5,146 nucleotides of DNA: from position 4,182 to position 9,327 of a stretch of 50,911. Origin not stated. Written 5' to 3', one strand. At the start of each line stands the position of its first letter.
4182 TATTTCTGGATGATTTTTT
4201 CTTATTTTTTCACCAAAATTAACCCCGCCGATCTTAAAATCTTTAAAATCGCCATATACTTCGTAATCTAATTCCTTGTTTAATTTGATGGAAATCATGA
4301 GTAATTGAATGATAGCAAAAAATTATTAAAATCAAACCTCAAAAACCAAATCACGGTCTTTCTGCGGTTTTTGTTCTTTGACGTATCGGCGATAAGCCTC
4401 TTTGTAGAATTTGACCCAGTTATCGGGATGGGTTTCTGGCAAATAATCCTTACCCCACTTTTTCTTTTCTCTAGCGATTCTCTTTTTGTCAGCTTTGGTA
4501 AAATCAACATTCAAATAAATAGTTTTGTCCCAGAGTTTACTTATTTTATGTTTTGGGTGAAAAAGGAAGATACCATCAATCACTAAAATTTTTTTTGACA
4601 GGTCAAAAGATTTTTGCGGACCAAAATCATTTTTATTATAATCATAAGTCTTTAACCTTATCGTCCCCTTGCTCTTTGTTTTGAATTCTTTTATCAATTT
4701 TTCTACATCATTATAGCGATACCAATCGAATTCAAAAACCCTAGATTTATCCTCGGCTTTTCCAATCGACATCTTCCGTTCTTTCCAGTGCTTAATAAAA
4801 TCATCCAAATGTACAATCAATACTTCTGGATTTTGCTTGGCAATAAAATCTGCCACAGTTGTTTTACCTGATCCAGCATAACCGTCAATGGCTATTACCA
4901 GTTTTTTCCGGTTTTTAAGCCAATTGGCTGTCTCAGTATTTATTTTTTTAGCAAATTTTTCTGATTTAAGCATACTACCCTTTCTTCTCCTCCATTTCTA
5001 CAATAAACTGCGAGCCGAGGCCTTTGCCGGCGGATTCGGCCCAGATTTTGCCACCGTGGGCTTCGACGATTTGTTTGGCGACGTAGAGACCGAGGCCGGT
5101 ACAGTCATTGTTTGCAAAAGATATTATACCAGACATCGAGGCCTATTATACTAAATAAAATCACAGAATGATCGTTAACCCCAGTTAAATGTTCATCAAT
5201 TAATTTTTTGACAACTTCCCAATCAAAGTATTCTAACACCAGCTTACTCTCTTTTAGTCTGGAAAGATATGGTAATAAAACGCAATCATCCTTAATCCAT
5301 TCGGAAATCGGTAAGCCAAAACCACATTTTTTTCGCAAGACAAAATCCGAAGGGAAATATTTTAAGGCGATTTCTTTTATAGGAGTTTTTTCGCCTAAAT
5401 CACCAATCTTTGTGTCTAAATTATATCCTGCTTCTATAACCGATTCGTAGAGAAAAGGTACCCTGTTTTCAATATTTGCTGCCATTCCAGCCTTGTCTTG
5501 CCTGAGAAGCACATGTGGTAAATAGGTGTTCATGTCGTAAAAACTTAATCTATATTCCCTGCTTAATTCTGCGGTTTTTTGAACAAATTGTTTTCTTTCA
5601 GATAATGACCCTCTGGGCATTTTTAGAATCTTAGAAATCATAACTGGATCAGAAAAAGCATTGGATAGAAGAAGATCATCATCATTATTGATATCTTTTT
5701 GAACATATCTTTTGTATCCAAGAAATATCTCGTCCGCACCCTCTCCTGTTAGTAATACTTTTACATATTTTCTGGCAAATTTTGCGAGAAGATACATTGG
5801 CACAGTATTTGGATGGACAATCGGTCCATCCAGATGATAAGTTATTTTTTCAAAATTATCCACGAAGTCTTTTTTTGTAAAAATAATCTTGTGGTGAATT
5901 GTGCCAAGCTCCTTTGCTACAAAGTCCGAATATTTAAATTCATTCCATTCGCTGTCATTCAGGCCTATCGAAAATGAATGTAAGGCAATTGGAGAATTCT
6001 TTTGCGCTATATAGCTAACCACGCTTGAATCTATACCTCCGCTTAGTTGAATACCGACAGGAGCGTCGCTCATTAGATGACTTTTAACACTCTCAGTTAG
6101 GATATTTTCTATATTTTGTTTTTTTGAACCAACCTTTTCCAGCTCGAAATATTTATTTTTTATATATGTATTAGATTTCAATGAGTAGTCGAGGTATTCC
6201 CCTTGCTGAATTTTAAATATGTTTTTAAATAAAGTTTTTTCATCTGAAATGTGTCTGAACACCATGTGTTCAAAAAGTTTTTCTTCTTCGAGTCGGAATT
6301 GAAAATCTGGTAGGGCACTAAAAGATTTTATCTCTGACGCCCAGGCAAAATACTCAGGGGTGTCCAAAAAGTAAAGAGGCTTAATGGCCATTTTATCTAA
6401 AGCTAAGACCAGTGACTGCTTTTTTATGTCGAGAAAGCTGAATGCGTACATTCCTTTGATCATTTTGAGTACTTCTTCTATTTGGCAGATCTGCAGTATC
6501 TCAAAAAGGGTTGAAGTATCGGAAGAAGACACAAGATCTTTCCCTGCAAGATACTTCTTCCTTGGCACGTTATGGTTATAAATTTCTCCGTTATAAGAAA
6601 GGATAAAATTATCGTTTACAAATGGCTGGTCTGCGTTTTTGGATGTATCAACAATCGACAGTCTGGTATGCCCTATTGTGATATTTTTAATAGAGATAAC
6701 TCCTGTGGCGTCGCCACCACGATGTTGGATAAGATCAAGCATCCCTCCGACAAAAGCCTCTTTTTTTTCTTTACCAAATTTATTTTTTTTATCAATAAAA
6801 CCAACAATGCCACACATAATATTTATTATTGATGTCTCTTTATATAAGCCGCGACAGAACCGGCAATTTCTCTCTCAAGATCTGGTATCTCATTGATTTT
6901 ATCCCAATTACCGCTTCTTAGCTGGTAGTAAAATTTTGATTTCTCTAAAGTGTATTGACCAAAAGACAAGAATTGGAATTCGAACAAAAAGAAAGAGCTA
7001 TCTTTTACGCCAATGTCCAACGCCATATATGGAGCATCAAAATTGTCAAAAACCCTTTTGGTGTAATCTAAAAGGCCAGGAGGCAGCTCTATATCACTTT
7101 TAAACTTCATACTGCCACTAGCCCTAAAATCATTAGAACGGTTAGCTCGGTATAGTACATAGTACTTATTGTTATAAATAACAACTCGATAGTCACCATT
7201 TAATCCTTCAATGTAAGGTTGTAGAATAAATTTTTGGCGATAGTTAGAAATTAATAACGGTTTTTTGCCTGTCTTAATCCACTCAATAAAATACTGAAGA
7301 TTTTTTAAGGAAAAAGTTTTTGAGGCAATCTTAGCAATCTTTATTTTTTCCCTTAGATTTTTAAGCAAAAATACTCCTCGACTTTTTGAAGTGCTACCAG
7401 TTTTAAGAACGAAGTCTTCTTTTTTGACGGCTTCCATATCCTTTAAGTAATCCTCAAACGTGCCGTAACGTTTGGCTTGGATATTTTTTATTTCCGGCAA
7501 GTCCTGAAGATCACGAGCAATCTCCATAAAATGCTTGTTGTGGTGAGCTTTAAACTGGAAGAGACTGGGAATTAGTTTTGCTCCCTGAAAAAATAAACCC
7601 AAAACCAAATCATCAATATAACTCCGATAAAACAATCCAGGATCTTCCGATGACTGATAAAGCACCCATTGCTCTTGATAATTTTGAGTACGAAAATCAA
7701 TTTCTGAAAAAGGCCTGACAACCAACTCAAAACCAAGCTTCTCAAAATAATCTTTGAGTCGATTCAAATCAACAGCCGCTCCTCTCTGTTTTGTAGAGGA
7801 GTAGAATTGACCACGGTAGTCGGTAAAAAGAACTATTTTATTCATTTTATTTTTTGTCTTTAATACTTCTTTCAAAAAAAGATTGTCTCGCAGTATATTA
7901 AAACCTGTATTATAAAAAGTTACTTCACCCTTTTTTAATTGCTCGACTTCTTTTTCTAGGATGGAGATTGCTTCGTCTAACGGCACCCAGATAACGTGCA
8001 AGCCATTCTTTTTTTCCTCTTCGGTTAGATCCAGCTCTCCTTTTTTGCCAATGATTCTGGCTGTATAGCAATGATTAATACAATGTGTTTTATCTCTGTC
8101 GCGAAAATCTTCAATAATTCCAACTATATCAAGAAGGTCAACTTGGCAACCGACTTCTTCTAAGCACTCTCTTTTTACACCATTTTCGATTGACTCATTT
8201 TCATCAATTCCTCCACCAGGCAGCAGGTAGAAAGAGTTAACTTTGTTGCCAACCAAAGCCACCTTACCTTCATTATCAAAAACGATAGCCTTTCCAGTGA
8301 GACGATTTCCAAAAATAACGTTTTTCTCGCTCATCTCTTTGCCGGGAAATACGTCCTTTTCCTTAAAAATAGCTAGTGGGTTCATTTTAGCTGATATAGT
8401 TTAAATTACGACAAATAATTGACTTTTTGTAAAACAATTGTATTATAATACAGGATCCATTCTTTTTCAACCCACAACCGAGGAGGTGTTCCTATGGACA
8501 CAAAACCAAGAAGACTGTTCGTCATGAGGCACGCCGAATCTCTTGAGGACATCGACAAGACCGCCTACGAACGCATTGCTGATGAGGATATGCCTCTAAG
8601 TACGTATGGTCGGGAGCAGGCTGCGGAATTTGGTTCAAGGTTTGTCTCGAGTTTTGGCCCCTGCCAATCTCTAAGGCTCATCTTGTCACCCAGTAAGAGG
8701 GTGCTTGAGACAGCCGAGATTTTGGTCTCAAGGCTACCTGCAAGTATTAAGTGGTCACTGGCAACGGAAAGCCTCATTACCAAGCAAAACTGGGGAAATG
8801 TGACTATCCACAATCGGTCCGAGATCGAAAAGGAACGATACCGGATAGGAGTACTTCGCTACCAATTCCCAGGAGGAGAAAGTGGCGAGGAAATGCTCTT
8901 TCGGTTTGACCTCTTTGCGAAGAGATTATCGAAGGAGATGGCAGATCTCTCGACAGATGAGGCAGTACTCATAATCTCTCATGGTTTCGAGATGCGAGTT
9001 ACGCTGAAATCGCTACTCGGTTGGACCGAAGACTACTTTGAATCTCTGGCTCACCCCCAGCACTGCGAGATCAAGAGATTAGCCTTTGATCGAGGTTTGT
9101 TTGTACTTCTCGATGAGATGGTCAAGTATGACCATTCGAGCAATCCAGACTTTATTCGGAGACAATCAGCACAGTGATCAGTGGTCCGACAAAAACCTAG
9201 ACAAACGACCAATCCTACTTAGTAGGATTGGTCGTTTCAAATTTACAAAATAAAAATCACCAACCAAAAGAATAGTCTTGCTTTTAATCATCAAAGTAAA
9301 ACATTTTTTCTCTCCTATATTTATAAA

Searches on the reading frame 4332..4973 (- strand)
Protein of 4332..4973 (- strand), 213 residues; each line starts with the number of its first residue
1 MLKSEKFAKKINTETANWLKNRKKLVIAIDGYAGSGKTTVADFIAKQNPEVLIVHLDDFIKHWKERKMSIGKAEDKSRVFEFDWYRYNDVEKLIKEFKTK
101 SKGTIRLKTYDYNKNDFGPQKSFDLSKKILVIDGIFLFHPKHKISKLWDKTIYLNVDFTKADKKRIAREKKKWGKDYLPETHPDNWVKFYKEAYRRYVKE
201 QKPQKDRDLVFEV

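Call 65: search_protein_families(library=pfam, proteins=[window:4332-4973:-], max_evalue=0.001)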
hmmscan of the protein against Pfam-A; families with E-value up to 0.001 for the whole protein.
window:4332-4973:- (213 aa): 5 families
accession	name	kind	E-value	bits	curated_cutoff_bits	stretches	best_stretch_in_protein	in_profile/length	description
PF00485.24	PRK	-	2.8e-17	63.6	22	1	26-206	1-184/196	Phosphoribulokinase / Uridine kinase family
PF13238.12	AAA_18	-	8.1e-07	30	29.4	1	27-167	1-109/128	AAA domain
PF01712.25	dNK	-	0.00011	22.4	27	1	27-96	1-70/203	Deoxynucleoside kinase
PF13671.12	AAA_33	-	0.00032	21.4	27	1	26-68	1-42/143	AAA domain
PF07693.20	KAP_NTPase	-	0.00089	19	20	1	4-97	5-71/293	KAP family P-loop domain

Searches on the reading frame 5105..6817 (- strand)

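Call 65: search_protein_families(library=pfam, proteins=[window:5105-6817:-], max_evalue=0.001)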
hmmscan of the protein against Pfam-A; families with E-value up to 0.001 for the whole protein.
window:5105-6817:- (570 aa): 4 families
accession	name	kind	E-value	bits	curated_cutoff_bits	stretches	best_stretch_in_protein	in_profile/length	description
PF00733.27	Asn_synthase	-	1e-70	239.6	21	1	236-564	2-353/354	Asparagine synthase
PF13537.11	GATase_7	-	6.5e-27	94.4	25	1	50-167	1-122/123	Glutamine amidotransferase domain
PF13522.11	GATase_6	-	1.7e-25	90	27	1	36-162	2-130/130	Glutamine amidotransferase domain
PF02540.23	NAD_synthase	-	5.4e-05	22.9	21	1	234-368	3-137/242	NAD synthase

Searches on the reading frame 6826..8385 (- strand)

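Call 65: search_protein_families(library=pfam, proteins=[window:6826-8385:-], max_evalue=0.001)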
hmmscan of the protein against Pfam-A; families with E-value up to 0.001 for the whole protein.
window:6826-8385:- (519 aa): 1 family
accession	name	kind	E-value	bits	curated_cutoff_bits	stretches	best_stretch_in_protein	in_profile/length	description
PF00293.34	NUDIX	-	6.7e-14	52.5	21.1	1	33-143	8-119/134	NUDIX domain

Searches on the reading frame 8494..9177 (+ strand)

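Call 65: search_protein_families(library=pfam, proteins=[window:8494-9177:+], max_evalue=0.001)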
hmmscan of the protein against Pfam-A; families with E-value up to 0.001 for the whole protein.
window:8494-9177:+ (227 aa): 1 family
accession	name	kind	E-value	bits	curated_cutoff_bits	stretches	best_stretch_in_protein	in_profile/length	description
PF00300.27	His_Phos_1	-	9.2e-20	71.6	21.7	1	8-205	1-188/194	Histidine phosphatase superfamily (branch 1)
